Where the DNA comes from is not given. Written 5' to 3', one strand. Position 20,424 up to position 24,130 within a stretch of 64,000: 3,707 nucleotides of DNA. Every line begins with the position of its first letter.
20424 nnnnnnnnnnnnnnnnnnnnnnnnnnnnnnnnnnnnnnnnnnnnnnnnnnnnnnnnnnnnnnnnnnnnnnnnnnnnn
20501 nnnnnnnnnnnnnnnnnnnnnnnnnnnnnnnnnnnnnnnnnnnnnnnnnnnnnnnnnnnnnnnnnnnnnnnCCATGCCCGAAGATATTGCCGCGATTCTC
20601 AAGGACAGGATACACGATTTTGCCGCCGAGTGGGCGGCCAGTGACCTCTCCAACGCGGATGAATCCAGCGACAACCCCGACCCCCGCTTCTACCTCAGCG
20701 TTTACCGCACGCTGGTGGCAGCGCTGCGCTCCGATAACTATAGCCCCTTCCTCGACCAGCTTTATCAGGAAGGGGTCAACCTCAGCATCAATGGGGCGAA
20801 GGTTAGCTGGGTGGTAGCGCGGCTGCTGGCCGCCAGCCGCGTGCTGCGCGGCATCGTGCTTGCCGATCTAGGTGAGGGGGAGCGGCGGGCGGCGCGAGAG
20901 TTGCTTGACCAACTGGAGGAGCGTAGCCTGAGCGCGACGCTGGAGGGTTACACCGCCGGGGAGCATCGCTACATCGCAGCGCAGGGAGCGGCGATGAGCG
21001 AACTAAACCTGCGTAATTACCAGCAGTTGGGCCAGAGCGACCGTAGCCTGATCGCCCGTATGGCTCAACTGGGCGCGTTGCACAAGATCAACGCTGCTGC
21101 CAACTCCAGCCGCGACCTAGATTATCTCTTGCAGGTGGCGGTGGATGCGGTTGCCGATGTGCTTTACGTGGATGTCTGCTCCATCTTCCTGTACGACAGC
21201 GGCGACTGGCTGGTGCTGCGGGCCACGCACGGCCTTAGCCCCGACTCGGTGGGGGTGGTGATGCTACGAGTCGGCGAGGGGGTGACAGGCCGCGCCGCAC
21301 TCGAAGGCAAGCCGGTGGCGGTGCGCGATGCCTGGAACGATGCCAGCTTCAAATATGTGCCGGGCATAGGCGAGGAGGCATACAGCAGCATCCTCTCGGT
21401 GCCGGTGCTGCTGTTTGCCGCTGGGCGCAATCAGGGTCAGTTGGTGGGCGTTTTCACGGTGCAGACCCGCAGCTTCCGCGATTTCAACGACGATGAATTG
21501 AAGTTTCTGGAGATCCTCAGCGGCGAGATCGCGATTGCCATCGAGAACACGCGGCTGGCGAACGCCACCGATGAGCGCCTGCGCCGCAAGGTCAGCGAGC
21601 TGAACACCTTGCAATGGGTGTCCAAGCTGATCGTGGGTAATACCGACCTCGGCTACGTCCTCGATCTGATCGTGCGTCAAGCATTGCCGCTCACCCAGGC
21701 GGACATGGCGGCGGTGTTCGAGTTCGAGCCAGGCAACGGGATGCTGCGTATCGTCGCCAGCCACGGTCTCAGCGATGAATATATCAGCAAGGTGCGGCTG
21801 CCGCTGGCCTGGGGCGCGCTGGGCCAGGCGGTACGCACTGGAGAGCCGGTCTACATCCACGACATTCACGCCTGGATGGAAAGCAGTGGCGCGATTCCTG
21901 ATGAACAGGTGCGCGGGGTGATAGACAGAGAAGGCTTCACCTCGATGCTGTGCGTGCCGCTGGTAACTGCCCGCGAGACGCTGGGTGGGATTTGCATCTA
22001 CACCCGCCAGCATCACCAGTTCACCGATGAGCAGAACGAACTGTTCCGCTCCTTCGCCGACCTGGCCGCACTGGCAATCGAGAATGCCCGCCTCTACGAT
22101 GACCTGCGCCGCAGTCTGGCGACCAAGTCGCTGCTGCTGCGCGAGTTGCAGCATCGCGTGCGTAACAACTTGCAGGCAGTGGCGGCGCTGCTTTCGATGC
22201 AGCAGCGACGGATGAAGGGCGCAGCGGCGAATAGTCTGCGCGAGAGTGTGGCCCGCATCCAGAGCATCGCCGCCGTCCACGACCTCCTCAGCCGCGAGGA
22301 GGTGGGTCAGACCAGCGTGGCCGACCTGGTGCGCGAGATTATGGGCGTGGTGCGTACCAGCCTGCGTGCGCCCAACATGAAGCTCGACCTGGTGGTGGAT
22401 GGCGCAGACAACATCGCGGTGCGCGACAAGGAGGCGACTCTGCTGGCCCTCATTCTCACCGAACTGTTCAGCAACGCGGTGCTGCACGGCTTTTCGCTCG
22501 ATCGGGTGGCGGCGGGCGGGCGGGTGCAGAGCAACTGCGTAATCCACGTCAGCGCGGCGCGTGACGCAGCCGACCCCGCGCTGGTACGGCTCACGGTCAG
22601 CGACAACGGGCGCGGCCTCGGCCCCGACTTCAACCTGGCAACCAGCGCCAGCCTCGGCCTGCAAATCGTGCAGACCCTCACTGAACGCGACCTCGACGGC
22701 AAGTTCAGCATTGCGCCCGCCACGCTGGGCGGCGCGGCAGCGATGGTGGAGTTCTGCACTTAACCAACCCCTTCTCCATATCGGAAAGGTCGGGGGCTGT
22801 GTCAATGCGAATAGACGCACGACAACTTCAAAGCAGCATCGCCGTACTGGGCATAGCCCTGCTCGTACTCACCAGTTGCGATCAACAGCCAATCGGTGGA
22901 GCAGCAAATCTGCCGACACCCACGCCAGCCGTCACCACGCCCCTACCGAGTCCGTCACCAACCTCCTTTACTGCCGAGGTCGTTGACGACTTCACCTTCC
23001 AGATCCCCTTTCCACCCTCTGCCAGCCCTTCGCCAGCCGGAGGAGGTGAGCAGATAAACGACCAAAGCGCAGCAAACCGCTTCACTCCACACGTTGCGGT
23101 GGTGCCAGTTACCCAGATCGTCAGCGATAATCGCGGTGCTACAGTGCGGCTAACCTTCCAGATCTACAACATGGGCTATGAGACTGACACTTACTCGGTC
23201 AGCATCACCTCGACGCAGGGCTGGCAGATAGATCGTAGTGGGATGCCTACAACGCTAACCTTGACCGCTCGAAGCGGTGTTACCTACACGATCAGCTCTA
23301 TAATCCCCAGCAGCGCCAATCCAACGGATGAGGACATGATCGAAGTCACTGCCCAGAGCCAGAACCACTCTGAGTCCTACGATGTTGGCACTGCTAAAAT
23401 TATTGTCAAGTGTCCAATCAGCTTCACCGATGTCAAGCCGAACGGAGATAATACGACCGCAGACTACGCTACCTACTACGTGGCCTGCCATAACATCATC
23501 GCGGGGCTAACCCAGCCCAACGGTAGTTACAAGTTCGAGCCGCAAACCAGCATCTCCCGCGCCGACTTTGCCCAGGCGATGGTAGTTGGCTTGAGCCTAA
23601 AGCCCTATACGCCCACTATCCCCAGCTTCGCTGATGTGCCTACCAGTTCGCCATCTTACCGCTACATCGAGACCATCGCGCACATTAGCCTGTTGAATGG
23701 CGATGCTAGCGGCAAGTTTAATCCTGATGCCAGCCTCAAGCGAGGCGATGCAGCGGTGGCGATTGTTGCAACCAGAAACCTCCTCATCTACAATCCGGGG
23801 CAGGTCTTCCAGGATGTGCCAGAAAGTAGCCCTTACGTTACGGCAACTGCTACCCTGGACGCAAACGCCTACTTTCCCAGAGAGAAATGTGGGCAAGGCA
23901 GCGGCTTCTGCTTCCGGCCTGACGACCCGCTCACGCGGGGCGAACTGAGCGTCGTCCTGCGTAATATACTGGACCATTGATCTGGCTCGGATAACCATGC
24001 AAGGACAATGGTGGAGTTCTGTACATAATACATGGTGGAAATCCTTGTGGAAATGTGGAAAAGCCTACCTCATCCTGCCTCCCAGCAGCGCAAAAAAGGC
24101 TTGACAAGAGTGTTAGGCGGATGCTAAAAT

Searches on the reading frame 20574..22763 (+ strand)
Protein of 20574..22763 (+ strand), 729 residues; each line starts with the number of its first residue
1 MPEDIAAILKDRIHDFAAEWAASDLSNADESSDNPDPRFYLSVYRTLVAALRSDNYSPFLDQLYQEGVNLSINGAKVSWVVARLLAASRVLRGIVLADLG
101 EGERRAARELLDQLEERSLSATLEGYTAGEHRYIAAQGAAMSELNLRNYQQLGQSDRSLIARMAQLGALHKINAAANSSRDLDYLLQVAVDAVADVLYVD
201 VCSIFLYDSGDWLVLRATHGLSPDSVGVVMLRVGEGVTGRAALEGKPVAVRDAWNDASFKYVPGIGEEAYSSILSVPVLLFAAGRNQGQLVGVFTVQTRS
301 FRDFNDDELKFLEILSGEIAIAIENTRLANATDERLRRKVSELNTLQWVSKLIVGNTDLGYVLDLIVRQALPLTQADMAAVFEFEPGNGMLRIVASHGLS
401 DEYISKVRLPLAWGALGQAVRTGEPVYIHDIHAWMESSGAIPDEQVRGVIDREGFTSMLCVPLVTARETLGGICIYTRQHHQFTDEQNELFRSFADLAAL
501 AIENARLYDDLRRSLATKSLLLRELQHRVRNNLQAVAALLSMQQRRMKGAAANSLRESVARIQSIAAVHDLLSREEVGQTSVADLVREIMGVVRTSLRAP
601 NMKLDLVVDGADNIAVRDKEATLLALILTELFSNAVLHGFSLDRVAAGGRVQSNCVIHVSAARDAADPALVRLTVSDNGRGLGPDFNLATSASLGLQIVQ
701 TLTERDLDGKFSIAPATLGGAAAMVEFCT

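Call 61: search_protein_families(library=pfam, proteins=[window:20574-22763:+], max_evalue=0.00001)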
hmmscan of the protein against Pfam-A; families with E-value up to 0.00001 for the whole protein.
window:20574-22763:+ (729 aa): 5 families
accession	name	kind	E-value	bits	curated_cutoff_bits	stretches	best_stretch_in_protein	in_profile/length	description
PF13185.12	GAF_2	-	8.6e-37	126.8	28.6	2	358-503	3-136/136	GAF domain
PF01590.32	GAF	-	2.4e-33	115.9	22.4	2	362-502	5-133/133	GAF domain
PF13492.12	GAF_3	-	5.7e-26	91.9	27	2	362-504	5-129/129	GAF domain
PF07568.18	HisKA_2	-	1.3e-16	60.9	22.3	1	524-591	1-70/76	Histidine kinase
PF07536.20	HWE_HK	-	7.7e-09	36.6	22.8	1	524-594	1-70/83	HWE histidine kinase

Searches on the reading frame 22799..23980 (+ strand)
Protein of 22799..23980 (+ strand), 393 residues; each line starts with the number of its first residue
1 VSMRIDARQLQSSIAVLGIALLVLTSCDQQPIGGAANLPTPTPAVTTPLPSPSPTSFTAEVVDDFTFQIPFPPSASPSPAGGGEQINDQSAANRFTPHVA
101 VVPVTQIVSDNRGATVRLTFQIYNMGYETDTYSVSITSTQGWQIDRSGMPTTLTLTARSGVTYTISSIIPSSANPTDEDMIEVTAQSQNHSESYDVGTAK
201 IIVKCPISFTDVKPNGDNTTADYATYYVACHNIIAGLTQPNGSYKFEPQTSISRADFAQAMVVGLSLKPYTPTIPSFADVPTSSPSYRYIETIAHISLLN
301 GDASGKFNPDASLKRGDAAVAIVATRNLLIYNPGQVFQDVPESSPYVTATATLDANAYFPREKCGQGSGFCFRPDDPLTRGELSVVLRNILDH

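Call 61: search_protein_families(library=pfam, proteins=[window:22799-23980:+], max_evalue=0.00001)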
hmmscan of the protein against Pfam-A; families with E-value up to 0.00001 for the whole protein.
window:22799-23980:+ (393 aa): 1 family
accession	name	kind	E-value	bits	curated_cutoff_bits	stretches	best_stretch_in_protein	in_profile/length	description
PF00395.25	SLH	-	1.2e-14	54.4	20.8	1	276-319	1-44/44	S-layer homology domain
